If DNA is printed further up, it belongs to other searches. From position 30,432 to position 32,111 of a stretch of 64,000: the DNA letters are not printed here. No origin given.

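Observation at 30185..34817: Orphan operon joining a BpsA/DUF43 aminopropyltransferase and SpeH AdoMet decarboxylase to GNAT, FkbH-like loader and ACP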

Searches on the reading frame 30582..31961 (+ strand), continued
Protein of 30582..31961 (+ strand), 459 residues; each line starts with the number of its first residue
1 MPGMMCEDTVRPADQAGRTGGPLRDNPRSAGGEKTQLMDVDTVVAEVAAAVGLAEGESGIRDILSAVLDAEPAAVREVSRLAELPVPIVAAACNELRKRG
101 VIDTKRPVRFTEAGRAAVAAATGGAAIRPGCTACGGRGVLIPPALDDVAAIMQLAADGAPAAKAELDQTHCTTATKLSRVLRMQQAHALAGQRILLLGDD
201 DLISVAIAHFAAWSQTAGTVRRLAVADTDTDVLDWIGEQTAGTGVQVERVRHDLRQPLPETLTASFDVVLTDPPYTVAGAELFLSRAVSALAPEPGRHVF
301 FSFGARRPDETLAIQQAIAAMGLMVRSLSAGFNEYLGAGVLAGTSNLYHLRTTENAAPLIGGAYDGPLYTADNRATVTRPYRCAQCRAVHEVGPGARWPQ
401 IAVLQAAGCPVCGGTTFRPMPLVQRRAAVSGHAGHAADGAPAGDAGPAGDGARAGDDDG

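Call 52: search_solved_structures(query=A1, max_evalue=0.001, show_alignments=2)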
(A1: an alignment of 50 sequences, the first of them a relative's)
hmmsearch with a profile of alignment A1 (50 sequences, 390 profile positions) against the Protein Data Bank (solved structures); distinct sequences matched with E-value up to 0.001: 5.
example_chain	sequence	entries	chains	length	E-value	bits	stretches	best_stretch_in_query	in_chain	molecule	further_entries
2qm3_A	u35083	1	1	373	4.3e-63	216.5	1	3-302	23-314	Predicted methyltransferase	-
5xnc_A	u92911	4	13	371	8.2e-61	209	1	4-302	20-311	N(4)-bis(aminopropyl)spermidine synthase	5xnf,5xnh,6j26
6j28_A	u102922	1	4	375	1.7e-43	152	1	5-302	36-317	N(4)-bis(aminopropyl)spermidine synthase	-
6j27_A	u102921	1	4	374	2e-43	151.8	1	5-302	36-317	N(4)-bis(aminopropyl)spermidine synthase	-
9sgv_A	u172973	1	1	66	0.00012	24.1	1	27-71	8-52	Ap3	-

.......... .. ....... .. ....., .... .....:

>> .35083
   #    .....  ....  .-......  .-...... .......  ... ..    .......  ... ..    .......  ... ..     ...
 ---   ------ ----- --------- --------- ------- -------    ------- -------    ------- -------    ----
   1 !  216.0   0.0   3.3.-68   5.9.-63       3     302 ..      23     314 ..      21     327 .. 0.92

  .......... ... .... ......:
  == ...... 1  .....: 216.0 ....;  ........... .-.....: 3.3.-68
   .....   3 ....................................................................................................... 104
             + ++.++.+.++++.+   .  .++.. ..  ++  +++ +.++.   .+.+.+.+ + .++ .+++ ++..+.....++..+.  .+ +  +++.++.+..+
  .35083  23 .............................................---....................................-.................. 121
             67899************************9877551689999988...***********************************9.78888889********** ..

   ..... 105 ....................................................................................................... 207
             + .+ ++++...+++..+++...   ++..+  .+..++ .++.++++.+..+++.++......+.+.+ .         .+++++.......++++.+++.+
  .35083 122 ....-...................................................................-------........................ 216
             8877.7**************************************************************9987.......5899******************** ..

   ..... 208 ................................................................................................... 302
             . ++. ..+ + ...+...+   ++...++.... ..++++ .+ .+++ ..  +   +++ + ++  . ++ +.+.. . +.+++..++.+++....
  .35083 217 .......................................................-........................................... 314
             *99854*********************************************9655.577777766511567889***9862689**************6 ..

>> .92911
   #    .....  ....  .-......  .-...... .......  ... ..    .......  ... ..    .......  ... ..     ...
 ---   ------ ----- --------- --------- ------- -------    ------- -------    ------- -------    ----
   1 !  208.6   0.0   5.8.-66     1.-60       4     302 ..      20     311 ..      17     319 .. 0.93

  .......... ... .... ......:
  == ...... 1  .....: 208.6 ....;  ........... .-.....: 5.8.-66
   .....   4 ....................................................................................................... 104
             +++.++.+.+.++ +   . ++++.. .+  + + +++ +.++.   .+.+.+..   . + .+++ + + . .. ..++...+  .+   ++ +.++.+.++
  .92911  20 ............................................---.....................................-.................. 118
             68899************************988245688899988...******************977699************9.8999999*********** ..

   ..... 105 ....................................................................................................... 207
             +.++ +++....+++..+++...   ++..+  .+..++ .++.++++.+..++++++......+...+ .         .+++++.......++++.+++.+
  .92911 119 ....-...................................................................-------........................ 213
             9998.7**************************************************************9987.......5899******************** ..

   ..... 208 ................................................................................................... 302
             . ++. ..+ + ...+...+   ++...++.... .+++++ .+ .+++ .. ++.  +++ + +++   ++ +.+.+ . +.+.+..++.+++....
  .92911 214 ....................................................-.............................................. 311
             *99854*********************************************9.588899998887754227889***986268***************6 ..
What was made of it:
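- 30693..31961 (+): BpsA-like aminopropyltransferase of the DPPY/zinc-ribbon subfamily (422 aa; residues 389-422 are a window-specific disordered tail). The profile alignment shows D126, GDDD, D225 and Y290 of Tk-BpsA conserved, while E228 becomes Y and E259 is not conserved (call 52).
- On BpsA (branched-chain polyamine synthase, PF01861 / EC 2.5.1.128): E259 aligns to a non-conserved column, which is Arg in the window protein (call 52).
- Closest known: BpsA / N4-bis. Same: The GDDD dcSAM-binding aspartates and the D126, D225 and Y290 equivalents are conserved (call 52).
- BpsA-like: D126, GDDD, D225 and Y290 equivalents (call 52). Tk-BpsA's polyamine-binding E228 and E259 and its acidic C-terminal carrier tail are not conserved (call 52). 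The acceptor-site residues of true BpsA are not conserved (call 52).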

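Call 55: search_protein_families(library=padloc, proteins=[window:30693-31958:+], max_evalue=0.01)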
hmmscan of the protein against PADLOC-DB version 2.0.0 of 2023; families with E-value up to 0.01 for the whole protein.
window:30693-31958:+ (422 aa): 1 family
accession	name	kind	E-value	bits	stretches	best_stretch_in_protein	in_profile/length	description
PDLC04134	mad2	-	0.00024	18.1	1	207-273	337-403/492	mads_2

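Call 58: find_homologous_proteins(query=A3, max_evalue=1e-10)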
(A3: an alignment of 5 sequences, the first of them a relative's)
Query A3 (5 sequences) (373 aa, profile of the alignment): 420 proteins with E <= 1e-10 among 8000 candidates; the best 120 are listed.
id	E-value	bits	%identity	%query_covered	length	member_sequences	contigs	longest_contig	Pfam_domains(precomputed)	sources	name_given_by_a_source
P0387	2.2e-151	522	100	100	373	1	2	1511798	-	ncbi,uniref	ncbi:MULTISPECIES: HAD-IIIC family phosphatase [unclassified Streptomyces]|uniref:HAD-IIIC family ph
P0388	2.8e-143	495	92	100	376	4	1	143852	-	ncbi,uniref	ncbi:HAD-IIIC family phosphatase [Streptomyces sp. NPDC060002]|uniref:HAD-IIIC family phosphatase n=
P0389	3.8e-143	495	92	100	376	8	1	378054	-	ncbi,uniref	ncbi:HAD-IIIC family phosphatase [Streptomyces cacaoi]|uniref:HAD-IIIC family phosphatase n=1 Tax=St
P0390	4.9e-143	494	89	100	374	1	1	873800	-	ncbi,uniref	ncbi:HAD-IIIC family phosphatase [Streptomyces sp. NPDC057690]|uniref:HAD-IIIC family phosphatase n=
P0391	1.7e-142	493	91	100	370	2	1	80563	-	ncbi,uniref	ncbi:HAD-IIIC family phosphatase [Streptomyces sp. NPDC057456]|uniref:HAD-IIIC family phosphatase n=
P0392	2.0e-142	492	92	100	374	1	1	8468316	-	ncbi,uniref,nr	ncbi:HAD-IIIC family phosphatase [Streptomyces rishiriensis]|uniref:Methoxymalonate biosynthesis pro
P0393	3.6e-142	492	88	100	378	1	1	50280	-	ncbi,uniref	ncbi:HAD-IIIC family phosphatase [Streptomyces sp. NPDC059755]|uniref:HAD-IIIC family phosphatase n=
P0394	6.7e-142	491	89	100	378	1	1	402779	-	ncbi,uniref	ncbi:HAD-IIIC family phosphatase [Streptomyces sp. NPDC048253]|uniref:HAD-IIIC family phosphatase n=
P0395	7.2e-142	491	88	100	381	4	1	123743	-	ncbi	ncbi:HAD-IIIC family phosphatase [Streptomyces sp. NPDC054962]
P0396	1.5e-141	489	89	100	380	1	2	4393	-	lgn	-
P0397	1.8e-141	489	90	100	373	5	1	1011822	-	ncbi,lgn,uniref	ncbi:HAD-IIIC family phosphatase [Streptomyces sp. NPDC020377]|uniref:HAD-IIIC family phosphatase n=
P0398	2.7e-141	489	91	99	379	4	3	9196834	-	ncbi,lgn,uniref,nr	ncbi:HAD-IIIC family phosphatase [Streptomyces sp. NBC_00377]|uniref:HAD-IIIC family phosphatase n=1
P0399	3.0e-141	488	89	99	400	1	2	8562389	-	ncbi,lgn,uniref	ncbi:HAD-IIIC family phosphatase [Streptomyces sp. NBC_00637]|uniref:HAD-IIIC family phosphatase n=1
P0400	3.1e-141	488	89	99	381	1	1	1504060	-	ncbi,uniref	ncbi:HAD-IIIC family phosphatase [Streptomyces sp. NPDC051445]|uniref:HAD-IIIC family phosphatase n=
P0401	6.3e-141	487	89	100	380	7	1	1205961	-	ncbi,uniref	ncbi:HAD-IIIC family phosphatase [Streptomyces sp. NPDC002962]|uniref:HAD-IIIC family phosphatase n=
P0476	1.5e-105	371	58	96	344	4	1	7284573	-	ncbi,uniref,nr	ncbi:HAD-IIIC family phosphatase [Streptomyces pactum]|uniref:HAD-IIIC family phosphatase n=1 Tax=St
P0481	1.0e-103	365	54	95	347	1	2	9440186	PF00702.33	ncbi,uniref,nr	ncbi:FkbH-like protein [Crossiella equi]|uniref:FkbH-like protein n=1 Tax=Crossiella equi TaxID=1307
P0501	3.9e-94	333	38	85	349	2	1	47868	PF00702.33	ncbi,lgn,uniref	ncbi:HAD-IIIC family phosphatase [Stackebrandtia soli]|uniref:HAD-IIIC family phosphatase n=1 Tax=St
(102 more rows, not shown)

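Call 59: find_encoding_contigs(protein=P0476, flank=8000, max_places=1)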
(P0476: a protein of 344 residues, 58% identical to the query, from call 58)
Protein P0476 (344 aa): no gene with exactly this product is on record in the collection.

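Call 60: find_encoding_contigs(protein=P0481, flank=8000, max_places=1)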
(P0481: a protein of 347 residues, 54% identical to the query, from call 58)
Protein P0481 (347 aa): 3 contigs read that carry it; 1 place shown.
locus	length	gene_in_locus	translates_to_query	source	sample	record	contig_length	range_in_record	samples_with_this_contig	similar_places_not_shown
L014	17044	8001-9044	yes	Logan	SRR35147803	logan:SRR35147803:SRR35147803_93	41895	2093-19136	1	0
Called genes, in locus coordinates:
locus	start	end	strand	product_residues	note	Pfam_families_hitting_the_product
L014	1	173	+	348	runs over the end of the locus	PF00704:Glyco_hydro_18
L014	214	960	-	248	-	PF00106:adh_short, PF01370:Epimerase (faint), PF08659:KR, PF13561:adh_short_C2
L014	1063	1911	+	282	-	PF13560:HTH_31, PF17765:MLTR_LBD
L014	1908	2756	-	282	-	PF00296:Bac_luciferase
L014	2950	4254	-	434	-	PF00083:Sugar_tr, PF07690:MFS_1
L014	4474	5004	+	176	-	-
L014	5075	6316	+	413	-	PF07690:MFS_1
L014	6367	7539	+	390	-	PF01861:BpsA_C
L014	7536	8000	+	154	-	PF00583:Acetyltransf_1 (weak)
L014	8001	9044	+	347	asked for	PF00702:Hydrolase (faint)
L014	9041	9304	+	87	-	PF00550:PP-binding (weak)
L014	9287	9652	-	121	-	PF02675:AdoMet_dc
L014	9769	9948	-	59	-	PF11273:DUF3073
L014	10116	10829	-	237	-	PF14808:TMEM164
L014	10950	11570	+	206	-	PF20712:CyanoTRADDas_TM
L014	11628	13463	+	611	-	PF00092:VWA, PF13519:VWA_2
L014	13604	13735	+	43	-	-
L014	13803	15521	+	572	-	PF00664:ABC_membrane, PF00005:ABC_tran, PF13304:AAA_21 (faint)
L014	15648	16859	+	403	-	PF08924:Rv2525c_GlyHyd-like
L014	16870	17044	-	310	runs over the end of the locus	PF19361:DUF5937 (faint), PF12840:HTH_20 (weak)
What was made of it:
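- Crossiella has an MFS transporter directly upstream (call 60). An adjacent MFS exporter in Crossiella points to a small molecule (call 60).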

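Call 61: find_encoding_contigs(protein=P0501, flank=8000, max_places=1)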
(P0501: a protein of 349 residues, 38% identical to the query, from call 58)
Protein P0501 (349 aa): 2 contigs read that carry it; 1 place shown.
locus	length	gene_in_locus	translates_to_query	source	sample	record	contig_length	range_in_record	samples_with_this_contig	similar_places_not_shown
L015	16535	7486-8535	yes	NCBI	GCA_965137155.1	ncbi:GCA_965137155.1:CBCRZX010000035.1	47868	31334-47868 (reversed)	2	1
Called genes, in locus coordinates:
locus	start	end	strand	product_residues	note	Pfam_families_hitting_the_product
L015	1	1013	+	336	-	PF13483:Lactamase_B_3, PF12706:Lactamase_B_2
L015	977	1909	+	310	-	PF00487:FA_desaturase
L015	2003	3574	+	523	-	PF00070:Pyr_redox (faint), PF01266:DAO (faint), PF01494:FAD_binding_3 (faint), PF03486:HI0933_like (faint), PF05834:Lycopene_cycl (faint), PF07992:Pyr_redox_2, PF13434:Lys_Orn_oxgnase (faint), PF13738:Pyr_redox_3, +2 more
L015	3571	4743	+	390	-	PF01053:Cys_Met_Meta_PP, PF00155:Aminotran_1_2 (weak), PF01212:Beta_elim_lyase (weak)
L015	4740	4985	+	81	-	PF00550:PP-binding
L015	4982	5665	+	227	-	-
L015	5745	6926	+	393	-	PF01861:BpsA_C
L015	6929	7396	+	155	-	-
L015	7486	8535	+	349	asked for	PF00702:Hydrolase (faint)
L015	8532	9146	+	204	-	PF00550:PP-binding, PF02675:AdoMet_dc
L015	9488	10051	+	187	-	PF02985:HEAT (faint), PF13646:HEAT_2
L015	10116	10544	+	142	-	PF00903:Glyoxalase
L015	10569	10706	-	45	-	-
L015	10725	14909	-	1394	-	PF20703:nSTAND1, PF23381:Beta-prop_IFT122_1st, PF23414:Beta-prop_EML_2, PF24817:WD40_WDHD1_1st, PF25174:Beta-prop_THOC3, PF25173:Beta-prop_WDR3_1st, PF25174:Beta-prop_THOC3, PF25175:Beta-prop_WDR5, +30 more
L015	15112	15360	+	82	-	-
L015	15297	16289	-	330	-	PF03807:F420_oxidored (weak), PF02153:PDH_N, PF20463:PDH_C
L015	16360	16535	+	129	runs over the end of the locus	PF04237:YjbR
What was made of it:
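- They are translationally coupled, and an ACP-SpeH fusion exists (call 61).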

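Call 66: find_encoding_contigs(protein=P0001, flank=9000, max_places=2)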
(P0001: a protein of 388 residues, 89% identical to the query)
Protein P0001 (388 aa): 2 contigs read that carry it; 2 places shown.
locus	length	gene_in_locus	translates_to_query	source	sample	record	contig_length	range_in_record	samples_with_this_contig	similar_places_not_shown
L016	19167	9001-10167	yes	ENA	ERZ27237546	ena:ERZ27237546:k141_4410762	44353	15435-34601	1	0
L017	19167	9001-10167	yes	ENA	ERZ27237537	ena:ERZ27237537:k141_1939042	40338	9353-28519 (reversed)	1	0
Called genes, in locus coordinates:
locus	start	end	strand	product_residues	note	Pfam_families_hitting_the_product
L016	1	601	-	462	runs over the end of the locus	PF01654:Cyt_bd_oxida_I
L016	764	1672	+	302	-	PF12710:HAD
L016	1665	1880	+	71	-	-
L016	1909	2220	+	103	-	-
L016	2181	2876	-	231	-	PF11139:SfLAP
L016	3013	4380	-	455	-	PF07992:Pyr_redox_2, PF00070:Pyr_redox, PF02852:Pyr_redox_dim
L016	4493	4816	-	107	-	PF11829:DUF3349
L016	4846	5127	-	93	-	-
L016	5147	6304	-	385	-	PF01384:PHO4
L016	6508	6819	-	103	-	PF11829:DUF3349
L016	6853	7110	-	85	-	-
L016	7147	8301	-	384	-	PF01384:PHO4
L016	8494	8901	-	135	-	PF02675:AdoMet_dc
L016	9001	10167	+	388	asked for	PF01861:BpsA_C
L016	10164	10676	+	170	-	PF00583:Acetyltransf_1 (weak), PF13508:Acetyltransf_7 (weak)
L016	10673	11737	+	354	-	PF00702:Hydrolase (faint)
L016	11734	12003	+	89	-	PF00550:PP-binding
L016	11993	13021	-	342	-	PF09587:PGA_cap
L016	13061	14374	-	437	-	PF00999:Na_H_Exchanger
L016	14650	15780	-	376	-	-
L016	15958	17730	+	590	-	PF00528:BPD_transp_1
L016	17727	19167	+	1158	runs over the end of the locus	PF00005:ABC_tran, PF09821:AAA_assoc_C, PF02702:KdpD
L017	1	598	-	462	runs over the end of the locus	PF01654:Cyt_bd_oxida_I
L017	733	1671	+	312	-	PF12710:HAD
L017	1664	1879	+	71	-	-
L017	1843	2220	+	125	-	-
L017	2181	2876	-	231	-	PF11139:SfLAP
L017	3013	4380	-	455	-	PF07992:Pyr_redox_2, PF00070:Pyr_redox, PF02852:Pyr_redox_dim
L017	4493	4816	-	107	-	PF11829:DUF3349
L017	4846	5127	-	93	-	-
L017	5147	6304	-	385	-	PF01384:PHO4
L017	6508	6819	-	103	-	PF11829:DUF3349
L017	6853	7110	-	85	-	-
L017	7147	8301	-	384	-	PF01384:PHO4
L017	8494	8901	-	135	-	PF02675:AdoMet_dc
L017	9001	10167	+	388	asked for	PF01861:BpsA_C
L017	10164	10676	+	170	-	PF00583:Acetyltransf_1 (weak), PF13508:Acetyltransf_7 (weak)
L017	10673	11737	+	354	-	PF00702:Hydrolase (faint)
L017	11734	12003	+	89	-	PF00550:PP-binding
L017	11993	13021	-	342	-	PF09587:PGA_cap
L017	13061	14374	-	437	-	PF00999:Na_H_Exchanger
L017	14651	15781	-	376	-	-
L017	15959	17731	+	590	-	PF00528:BPD_transp_1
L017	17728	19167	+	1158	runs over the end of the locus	PF00005:ABC_tran, PF09821:AAA_assoc_C, PF02702:KdpD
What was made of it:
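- On The five-gene cassette itself: It is present only in L016 and L017, whose BpsA is 89% identical to the window's (call 66).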
